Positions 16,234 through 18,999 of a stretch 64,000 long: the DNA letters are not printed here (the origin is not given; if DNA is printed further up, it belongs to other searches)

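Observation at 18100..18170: Perfect in-frame internal start (AGGAGG-7 nt-ATG) inside the ECF fusion gene, just before its signal-like segment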

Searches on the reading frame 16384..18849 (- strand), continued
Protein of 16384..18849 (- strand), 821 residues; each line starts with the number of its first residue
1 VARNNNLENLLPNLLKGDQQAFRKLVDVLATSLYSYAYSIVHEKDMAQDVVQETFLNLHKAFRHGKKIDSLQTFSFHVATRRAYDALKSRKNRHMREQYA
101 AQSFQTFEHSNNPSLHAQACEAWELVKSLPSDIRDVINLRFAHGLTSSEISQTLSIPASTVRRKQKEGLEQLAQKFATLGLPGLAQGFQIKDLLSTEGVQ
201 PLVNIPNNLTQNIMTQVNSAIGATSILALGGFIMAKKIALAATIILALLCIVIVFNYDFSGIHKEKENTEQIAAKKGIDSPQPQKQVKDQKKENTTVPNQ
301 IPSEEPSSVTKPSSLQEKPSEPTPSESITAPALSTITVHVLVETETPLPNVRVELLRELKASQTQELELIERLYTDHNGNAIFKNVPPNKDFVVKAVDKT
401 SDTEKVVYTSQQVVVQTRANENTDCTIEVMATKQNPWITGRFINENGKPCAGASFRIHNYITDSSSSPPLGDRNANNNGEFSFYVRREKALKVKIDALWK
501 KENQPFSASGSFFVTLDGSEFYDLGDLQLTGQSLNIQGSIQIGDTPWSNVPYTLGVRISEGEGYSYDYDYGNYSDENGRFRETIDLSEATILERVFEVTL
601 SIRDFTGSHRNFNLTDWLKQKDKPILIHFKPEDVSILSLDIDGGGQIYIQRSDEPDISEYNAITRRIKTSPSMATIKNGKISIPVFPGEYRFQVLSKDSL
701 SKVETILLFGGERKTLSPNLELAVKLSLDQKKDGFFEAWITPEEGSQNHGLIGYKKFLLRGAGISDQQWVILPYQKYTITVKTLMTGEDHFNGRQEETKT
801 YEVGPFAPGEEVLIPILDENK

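Call 39: find_encoding_contigs(protein=P0163, flank=3000, max_places=1)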
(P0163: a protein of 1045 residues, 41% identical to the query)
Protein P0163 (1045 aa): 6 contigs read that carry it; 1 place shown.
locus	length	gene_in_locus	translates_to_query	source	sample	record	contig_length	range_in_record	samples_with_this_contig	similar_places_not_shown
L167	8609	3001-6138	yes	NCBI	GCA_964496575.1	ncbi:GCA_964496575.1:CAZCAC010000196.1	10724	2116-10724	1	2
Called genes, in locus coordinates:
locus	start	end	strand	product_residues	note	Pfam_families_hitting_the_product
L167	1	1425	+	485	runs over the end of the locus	PF13474:SnoaL_3, PF00561:Abhydrolase_1, PF12146:Hydrolase_4, PF12697:Abhydrolase_6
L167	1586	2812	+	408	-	PF01139:RtcB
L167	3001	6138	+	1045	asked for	PF04542:Sigma70_r2, PF04545:Sigma70_r4, PF08281:Sigma70_r4_2, PF00775:Dioxygenase_C (faint), PF13715:CarbopepD_reg_2 (faint), PF20598:DUF6795 (faint), PF22904:NOMO1-like_2nd (faint), PF13620:CarboxypepD_reg, +2 more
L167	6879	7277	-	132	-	PF04290:DctQ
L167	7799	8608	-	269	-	?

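Call 40: find_encoding_contigs(protein=P0168, flank=3000, max_places=1)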
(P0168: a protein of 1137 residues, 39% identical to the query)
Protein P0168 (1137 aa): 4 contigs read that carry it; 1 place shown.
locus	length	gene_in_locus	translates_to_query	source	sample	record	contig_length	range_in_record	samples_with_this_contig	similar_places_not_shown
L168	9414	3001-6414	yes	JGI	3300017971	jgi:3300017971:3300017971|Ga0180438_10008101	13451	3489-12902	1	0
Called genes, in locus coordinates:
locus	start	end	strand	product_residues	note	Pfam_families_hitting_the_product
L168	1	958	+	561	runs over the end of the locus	-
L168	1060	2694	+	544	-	PF17164:DUF5122 (faint), PF17277:DUF5342 (faint)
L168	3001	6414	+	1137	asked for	PF04542:Sigma70_r2, PF04545:Sigma70_r4, PF08281:Sigma70_r4_2, PF02369:Big_1 (faint), PF10670:DUF4198 (faint), PF13620:CarboxypepD_reg, PF13715:CarbopepD_reg_2 (faint), PF13620:CarboxypepD_reg, +7 more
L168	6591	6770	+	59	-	-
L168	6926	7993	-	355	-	PF01208:URO-D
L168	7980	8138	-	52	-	-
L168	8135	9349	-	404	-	PF02985:HEAT (faint), PF13646:HEAT_2, PF03130:HEAT_PBS (faint), PF13646:HEAT_2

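Call 43: find_encoding_contigs(protein=P0160, flank=3000, max_places=1)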
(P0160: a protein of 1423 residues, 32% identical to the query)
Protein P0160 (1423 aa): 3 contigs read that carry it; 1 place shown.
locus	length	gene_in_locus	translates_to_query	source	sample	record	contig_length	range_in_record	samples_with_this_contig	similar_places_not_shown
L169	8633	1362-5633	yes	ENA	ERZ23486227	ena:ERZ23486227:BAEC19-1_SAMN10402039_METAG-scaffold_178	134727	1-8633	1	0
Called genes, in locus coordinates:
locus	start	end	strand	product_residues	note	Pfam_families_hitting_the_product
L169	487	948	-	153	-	-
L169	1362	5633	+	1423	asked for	PF04542:Sigma70_r2, PF00775:Dioxygenase_C (faint), PF02369:Big_1 (faint), PF09430:EMC7_beta-sandw (faint), PF10670:DUF4198 (faint), PF13620:CarboxypepD_reg (weak), PF13715:CarbopepD_reg_2 (faint), PF13620:CarboxypepD_reg, +4 more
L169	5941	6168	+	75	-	-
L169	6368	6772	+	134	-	PF05014:Nuc_deoxyrib_tr (weak)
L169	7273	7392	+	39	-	-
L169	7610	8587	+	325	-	PF12945:PilZNR (faint)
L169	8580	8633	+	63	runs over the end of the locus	-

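Call 44: find_encoding_contigs(protein=P0175, flank=3000, max_places=1)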
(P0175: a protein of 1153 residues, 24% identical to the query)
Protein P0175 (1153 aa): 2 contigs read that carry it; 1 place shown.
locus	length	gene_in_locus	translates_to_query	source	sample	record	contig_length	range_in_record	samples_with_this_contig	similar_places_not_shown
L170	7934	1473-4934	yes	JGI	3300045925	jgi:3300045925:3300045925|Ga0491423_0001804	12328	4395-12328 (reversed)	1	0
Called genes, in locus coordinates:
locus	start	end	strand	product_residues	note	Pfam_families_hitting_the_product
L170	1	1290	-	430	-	?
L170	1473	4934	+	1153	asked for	PF04542:Sigma70_r2, PF04545:Sigma70_r4, PF08281:Sigma70_r4_2, PF13715:CarbopepD_reg_2 (faint), PF22904:NOMO1-like_2nd (faint), PF13620:CarboxypepD_reg (weak)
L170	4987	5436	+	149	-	PF00903:Glyoxalase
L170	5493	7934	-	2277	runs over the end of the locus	?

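Call 45: find_encoding_contigs(protein=P0196, flank=3000, max_places=1)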
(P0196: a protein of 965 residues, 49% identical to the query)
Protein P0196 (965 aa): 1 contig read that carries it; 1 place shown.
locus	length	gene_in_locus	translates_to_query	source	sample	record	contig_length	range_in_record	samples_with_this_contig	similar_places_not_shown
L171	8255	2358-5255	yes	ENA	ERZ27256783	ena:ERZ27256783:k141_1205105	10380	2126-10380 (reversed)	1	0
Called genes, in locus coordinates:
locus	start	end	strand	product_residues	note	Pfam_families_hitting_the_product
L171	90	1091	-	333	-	PF02056:Glyco_hydro_4, PF11975:Glyco_hydro_4C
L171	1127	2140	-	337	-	PF01408:GFO_IDH_MocA, PF03447:NAD_binding_3 (weak), PF02894:GFO_IDH_MocA_C, PF22725:GFO_IDH_MocA_C3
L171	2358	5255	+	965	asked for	PF04542:Sigma70_r2, PF04545:Sigma70_r4 (weak), PF08281:Sigma70_r4_2, PF13715:CarbopepD_reg_2 (faint), PF13620:CarboxypepD_reg (weak), PF13620:CarboxypepD_reg (weak), PF17210:SdrD_B (weak), PF13620:CarboxypepD_reg, +3 more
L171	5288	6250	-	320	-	PF13472:Lipase_GDSL_2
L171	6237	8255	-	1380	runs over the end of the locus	?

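Call 46: find_encoding_contigs(protein=P0190, flank=3000, max_places=1)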
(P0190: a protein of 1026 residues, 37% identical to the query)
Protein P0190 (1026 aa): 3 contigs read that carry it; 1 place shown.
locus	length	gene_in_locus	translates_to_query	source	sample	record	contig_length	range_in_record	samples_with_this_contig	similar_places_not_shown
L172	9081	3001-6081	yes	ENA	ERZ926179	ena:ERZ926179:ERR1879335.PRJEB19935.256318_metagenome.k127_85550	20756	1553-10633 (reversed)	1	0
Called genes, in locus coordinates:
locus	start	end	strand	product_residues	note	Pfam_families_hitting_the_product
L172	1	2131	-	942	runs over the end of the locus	PF03477:ATP-cone, PF00317:Ribonuc_red_lgN, PF02867:Ribonuc_red_lgC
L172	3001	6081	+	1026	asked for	PF04542:Sigma70_r2, PF04545:Sigma70_r4, PF08281:Sigma70_r4_2, PF02369:Big_1 (faint), PF13620:CarboxypepD_reg (weak), PF13620:CarboxypepD_reg, PF13715:CarbopepD_reg_2, PF13620:CarboxypepD_reg (weak), +6 more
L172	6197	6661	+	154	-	PF00383:dCMP_cyt_deam_1, PF14437:MafB19-deam, PF14439:Bd3614-deam (weak)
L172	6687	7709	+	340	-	PF02547:Queuosine_synth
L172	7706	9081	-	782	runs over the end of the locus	PF13229:Beta_helix (faint), PF16403:Bact_surface_Ig-like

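Call 84: predict_structure(alignment_id=A4)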
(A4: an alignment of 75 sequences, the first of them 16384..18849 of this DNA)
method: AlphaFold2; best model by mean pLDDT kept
length: 821 residues; sequences in the alignment: 75
mean_pLDDT: 69.2   pTM: 0.42
mean pLDDT of the five models: 69.2, 68.8, 68.6, 68.6, 66.9
residues with pLDDT >= 90: 208; 70-90: 225; 50-70: 179; < 50: 209
segments of 3 or more residues with pLDDT < 50: 196-234, 259-311, 313-320, 322-325, 621-634, 640-648, 650-655, 667-671, 698-703, 707-722, 745-767, 789-794, 819-821
pLDDT, mean of each block of 10 residues (from residue 1): 72 93 95 97 97 97 92 96 95 83 57 70 91 95 88 95 94 87 59 46 34 35 33 53 84 64 45 39 36 36 38 42 56 92 91 89 71 95 92 79 66 84 85 80 91 81 55 87 75 80 67 79 85 82 88 83 74 92 69 67 75 74 37 50 42 48 52 58 58 54 47 38 54 59 47 40 47 73 56 59 73 60 33
secondary structure, 60 per line:
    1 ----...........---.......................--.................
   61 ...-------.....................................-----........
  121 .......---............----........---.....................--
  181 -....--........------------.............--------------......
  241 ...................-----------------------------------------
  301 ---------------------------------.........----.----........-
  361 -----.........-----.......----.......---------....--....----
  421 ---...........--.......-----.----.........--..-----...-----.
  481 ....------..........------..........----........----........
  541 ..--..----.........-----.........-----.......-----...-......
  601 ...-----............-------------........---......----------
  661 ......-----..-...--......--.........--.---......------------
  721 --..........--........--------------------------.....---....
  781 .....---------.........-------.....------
elements in order (helices of 4 or more, strands of 3 or more residues): H5-15 H19-41 H44-63 H71-107 H113-127 H131-142 H147-154 H158-178 H182-185 H188-195 H208-220 H235-259 E334-342 E352-359 E366-374 E380-386 E391-397 E407-410 E413-416 E424-434 E437-443 E454-462 E472-474 E480-484 E491-500 E507-516 E521-528 E533-542 E551-559 E565-573 E579-585 E595-603 E609-613 H614-620 E634-641 E645-650 E661-666 E675-677 E680-685 E688-696 E703-708 E723-732 E735-742 E769-773 E777-785 E795-803 E811-815

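Call 86: fold_search(model_id=the predicted structure, library=pdb)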
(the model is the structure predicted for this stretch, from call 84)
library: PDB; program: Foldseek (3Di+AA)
matches with E <= 10: 1393; with E <= 0.001: 123
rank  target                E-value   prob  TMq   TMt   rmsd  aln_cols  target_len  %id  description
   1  4oq1                  2.3e-10  1.00  0.14  0.26  17.5       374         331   11  Structure of the Streptococcal ancillary pilin (released 2014-04-23)
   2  6fwv_A                1.1e-09  1.00  0.10  0.15  20.9       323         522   12  The Bacillus anthracis TIE protein (released 2018-08-08)
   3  6fwv_B                1.5e-09  1.00  0.10  0.15  21.1       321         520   12  The Bacillus anthracis TIE protein (released 2018-08-08)
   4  4hss_B                1.0e-08  1.00  0.11  0.21  20.7       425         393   11  Structure of the Full-Length Major Pilin SpaD from Corynebacterium diphtheriae (released 2013-11-13)
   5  3kpt_B                3.1e-08  1.00  0.10  0.22  23.6       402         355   10  Crystal structure of BcpA, the major pilin subunit of Bacillus cereus (released 2009-11-24)
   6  3kpt_A                5.7e-08  1.00  0.10  0.22  22.4       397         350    8  Crystal structure of BcpA, the major pilin subunit of Bacillus cereus (released 2009-11-24)
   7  9u61_E                6.0e-08  1.00  0.09  0.06  25.8       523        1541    9  CP/MBL pathways C3 convertase C4b2a and C3 complex (released 2026-01-14)
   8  5f44_C                6.7e-08  1.00  0.11  0.29  12.6       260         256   12  Crystal structure of shaft pilin spaA from Lactobacillus rhamnosus GG (released 2016-07-20)
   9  5hts_B                1.9e-07  1.00  0.11  0.30  12.6       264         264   10  Crystal structure of shaft pilin spaA from Lactobacillus rhamnosus GG - D295N mutant (released 2016-07-20)
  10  5jpm_A                1.9e-07  0.98  0.09  0.10  24.6       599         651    7  Structure of the complex of human complement C4 with MASP-2 rebuilt using iMDFF (released 2016-08-10)
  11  3rkp_A                2.0e-07  1.00  0.08  0.19  23.3       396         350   10  Crystal structure of BcpA*(D312A), the major pilin subunit of Bacillus cereus (released 2012-05-30)
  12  5hts_E                2.2e-07  1.00  0.11  0.33  12.4       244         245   11  Crystal structure of shaft pilin spaA from Lactobacillus rhamnosus GG - D295N mutant (released 2016-07-20)
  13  5hts_A                2.6e-07  1.00  0.11  0.31  12.6       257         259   10  Crystal structure of shaft pilin spaA from Lactobacillus rhamnosus GG - D295N mutant (released 2016-07-20)
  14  5j4m_C                2.6e-07  1.00  0.11  0.30  12.3       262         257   12  Crystal structure of shaft pilin SpaA from Lactobacillus rhamnosus GG - E269A/D295N double mutant (released 2016-07-20)
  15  7vcr_B                2.9e-07  1.00  0.10  0.17  22.1       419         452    9  Crystal Structure of PitA fragment from pilus islet-2 of Streptococcus oralis (released 2022-06-01)
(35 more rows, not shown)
